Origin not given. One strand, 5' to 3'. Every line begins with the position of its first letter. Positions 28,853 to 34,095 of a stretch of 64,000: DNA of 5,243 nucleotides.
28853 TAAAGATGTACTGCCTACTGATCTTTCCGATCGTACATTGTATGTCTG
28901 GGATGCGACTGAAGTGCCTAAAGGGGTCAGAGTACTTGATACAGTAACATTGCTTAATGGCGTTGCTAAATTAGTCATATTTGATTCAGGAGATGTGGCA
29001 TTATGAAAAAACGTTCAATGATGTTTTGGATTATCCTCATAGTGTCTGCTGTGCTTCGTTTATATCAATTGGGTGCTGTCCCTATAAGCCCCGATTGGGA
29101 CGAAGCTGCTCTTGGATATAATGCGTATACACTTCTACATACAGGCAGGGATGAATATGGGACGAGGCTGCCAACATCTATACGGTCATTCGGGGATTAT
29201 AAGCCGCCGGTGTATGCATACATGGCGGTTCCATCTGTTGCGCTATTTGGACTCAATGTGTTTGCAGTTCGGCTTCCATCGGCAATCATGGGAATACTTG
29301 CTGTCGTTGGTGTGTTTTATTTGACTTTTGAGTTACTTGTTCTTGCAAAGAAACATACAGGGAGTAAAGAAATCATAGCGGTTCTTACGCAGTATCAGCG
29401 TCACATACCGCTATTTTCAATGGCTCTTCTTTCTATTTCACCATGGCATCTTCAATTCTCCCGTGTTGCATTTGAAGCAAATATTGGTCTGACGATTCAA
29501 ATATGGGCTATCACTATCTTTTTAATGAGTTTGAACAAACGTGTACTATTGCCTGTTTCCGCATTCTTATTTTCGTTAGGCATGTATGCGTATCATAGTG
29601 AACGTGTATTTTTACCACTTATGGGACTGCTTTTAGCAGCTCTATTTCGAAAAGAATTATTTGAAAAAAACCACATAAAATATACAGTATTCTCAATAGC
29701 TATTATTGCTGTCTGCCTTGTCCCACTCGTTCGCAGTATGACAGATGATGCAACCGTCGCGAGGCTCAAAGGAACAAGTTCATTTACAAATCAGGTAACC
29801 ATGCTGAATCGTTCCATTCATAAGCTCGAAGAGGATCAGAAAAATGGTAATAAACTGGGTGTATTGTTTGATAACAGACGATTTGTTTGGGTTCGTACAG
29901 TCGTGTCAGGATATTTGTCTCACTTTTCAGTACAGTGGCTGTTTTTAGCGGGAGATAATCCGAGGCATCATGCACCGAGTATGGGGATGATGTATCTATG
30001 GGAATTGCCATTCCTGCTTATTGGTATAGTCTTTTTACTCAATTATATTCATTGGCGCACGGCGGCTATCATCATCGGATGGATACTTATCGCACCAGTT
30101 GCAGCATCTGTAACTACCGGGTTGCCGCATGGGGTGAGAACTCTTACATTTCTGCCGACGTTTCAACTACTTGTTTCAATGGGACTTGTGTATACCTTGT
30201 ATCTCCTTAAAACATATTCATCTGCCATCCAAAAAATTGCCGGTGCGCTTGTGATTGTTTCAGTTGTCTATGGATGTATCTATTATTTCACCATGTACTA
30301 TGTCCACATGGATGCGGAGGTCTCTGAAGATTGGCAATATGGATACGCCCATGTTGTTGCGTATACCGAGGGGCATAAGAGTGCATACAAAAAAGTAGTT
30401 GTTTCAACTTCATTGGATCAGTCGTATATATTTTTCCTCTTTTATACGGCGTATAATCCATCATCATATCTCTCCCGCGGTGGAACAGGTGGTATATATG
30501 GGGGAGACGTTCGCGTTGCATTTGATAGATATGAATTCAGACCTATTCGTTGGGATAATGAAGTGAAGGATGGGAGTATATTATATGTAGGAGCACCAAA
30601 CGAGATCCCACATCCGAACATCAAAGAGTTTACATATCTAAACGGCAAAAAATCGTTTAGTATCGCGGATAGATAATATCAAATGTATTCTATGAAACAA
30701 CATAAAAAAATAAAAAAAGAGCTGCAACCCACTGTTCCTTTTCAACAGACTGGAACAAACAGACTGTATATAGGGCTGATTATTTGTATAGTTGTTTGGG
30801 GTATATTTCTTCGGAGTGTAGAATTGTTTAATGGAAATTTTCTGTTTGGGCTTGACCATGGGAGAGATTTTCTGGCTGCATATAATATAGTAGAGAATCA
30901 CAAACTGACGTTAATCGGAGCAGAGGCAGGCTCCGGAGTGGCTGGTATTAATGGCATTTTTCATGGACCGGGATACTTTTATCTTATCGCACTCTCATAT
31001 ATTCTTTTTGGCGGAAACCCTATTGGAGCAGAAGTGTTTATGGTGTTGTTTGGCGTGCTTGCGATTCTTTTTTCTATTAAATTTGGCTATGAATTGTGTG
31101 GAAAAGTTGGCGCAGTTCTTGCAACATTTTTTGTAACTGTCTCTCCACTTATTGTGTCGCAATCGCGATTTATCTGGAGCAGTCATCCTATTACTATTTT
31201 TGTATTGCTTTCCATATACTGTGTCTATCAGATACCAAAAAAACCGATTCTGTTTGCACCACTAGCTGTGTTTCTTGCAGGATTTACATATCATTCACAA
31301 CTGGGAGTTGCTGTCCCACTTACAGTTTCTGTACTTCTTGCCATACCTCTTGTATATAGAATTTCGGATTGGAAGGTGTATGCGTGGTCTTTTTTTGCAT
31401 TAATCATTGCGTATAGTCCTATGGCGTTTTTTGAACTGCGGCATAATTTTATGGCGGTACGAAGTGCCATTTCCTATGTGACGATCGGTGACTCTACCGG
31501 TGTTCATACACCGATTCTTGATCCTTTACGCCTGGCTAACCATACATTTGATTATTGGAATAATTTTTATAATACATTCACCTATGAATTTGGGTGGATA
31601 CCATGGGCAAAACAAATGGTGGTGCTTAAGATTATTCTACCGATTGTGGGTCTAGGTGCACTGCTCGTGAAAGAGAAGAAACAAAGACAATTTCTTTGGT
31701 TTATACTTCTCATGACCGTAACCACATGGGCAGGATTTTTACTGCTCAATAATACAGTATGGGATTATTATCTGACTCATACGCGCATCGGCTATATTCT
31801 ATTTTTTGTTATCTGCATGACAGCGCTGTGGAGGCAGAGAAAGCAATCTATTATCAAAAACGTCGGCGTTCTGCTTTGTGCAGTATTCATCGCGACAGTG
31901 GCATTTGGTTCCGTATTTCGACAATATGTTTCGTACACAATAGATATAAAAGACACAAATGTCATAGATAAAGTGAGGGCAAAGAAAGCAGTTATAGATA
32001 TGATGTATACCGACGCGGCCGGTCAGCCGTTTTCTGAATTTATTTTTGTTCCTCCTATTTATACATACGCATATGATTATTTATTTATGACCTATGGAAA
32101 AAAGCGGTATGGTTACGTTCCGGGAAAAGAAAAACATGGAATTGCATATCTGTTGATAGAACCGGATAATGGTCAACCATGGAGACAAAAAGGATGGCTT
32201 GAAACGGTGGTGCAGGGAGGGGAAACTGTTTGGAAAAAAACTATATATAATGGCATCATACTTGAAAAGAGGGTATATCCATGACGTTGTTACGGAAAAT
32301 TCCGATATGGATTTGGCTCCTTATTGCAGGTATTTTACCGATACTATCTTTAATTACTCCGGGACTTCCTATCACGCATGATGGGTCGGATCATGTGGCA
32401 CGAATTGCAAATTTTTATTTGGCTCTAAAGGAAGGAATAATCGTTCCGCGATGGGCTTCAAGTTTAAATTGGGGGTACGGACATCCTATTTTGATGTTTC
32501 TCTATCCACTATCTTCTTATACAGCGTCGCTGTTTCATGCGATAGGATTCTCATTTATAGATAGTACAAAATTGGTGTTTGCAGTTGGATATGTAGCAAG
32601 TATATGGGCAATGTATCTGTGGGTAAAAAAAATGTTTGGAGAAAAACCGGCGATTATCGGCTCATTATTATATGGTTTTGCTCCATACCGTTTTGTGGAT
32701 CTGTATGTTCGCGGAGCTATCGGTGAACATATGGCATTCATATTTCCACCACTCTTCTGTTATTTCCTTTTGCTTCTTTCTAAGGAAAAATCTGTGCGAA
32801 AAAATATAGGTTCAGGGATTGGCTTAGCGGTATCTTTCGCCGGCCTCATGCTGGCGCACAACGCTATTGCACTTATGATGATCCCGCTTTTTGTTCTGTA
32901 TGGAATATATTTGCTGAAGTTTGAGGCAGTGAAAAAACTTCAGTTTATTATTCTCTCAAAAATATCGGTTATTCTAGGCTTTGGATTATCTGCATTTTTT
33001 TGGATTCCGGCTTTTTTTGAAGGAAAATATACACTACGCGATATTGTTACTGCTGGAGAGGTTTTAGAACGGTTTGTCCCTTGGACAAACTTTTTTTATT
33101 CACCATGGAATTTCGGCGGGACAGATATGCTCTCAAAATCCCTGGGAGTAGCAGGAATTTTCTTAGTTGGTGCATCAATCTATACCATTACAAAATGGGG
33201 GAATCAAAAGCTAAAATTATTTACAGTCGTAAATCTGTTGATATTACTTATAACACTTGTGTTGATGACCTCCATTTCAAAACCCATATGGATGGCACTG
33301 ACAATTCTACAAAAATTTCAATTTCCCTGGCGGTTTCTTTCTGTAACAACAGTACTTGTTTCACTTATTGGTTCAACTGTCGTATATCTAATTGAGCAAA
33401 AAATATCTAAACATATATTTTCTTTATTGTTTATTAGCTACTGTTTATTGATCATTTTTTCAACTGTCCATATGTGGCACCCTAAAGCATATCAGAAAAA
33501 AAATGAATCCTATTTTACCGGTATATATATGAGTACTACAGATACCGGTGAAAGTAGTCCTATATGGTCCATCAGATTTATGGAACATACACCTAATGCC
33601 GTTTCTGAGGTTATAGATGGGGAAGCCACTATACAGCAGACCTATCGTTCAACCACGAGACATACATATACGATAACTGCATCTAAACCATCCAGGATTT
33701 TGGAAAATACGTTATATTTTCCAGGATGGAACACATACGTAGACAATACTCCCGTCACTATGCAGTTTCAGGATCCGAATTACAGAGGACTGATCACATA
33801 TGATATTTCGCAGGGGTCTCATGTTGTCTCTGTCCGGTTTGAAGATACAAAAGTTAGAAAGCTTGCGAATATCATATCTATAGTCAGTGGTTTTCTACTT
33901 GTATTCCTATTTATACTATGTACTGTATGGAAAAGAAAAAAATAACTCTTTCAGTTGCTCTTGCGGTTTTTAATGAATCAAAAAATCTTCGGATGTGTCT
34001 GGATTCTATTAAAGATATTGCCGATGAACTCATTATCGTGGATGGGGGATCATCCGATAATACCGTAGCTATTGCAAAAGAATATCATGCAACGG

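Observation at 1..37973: Extreme tandem expansion of polyprenol-phosphate-sugar-dependent GT-C glycosyltransferases (4 YfhO, 4 PTPS-related and 7-8 GT39-like genes in about 38 kb)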

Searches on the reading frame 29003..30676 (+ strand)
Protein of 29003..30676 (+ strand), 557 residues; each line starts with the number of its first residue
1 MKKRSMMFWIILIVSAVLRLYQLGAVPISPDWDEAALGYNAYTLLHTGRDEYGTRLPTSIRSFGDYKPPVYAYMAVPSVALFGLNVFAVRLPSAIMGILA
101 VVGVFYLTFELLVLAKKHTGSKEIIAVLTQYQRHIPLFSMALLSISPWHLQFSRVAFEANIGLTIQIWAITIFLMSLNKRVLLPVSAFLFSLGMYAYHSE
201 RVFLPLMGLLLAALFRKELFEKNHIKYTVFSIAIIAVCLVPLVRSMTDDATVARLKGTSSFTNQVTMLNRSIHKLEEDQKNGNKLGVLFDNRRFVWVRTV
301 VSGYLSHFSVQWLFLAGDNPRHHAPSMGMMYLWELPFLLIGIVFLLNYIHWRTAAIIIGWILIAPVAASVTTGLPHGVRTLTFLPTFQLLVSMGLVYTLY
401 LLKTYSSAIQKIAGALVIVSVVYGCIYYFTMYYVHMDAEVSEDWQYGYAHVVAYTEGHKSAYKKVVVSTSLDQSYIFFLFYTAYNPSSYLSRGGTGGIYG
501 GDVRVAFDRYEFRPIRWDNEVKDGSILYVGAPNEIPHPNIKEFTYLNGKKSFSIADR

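Call 5: search_protein_families(library=pfam, proteins=[window:29003-30676:+], max_evalue=0.01)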
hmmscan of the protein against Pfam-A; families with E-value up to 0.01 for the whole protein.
window:29003-30676:+ (557 aa): 1 family
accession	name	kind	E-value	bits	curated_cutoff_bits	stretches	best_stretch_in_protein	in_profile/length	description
PF13231.12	PMT_2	-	9.8e-05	23.1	26.1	1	67-108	2-43/160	Dolichyl-phosphate-mannose-protein mannosyltransferase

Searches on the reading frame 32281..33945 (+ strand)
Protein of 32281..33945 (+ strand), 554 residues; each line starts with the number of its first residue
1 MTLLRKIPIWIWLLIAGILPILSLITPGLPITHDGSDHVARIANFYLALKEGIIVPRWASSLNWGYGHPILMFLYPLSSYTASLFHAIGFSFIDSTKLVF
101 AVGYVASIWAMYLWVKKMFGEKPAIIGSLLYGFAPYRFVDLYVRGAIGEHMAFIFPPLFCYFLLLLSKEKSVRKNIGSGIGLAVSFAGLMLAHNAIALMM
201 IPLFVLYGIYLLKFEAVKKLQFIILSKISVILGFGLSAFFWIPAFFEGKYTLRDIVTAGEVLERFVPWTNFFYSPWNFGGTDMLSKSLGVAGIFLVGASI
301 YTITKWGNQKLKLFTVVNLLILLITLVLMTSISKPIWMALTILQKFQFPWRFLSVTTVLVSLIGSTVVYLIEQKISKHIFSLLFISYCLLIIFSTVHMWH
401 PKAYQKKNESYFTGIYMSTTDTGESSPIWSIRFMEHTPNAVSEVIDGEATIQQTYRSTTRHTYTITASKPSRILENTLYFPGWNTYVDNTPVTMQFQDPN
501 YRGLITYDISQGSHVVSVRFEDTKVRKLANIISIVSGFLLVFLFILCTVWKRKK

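Call 5: search_protein_families(library=pfam, proteins=[window:32281-33945:+], max_evalue=0.01)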
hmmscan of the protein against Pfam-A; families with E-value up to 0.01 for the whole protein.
window:32281-33945:+ (554 aa): 1 family
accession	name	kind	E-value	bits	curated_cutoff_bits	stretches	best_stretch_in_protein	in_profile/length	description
PF13231.12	PMT_2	-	3.4e-05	24.6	26.1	1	76-214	4-132/160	Dolichyl-phosphate-mannose-protein mannosyltransferase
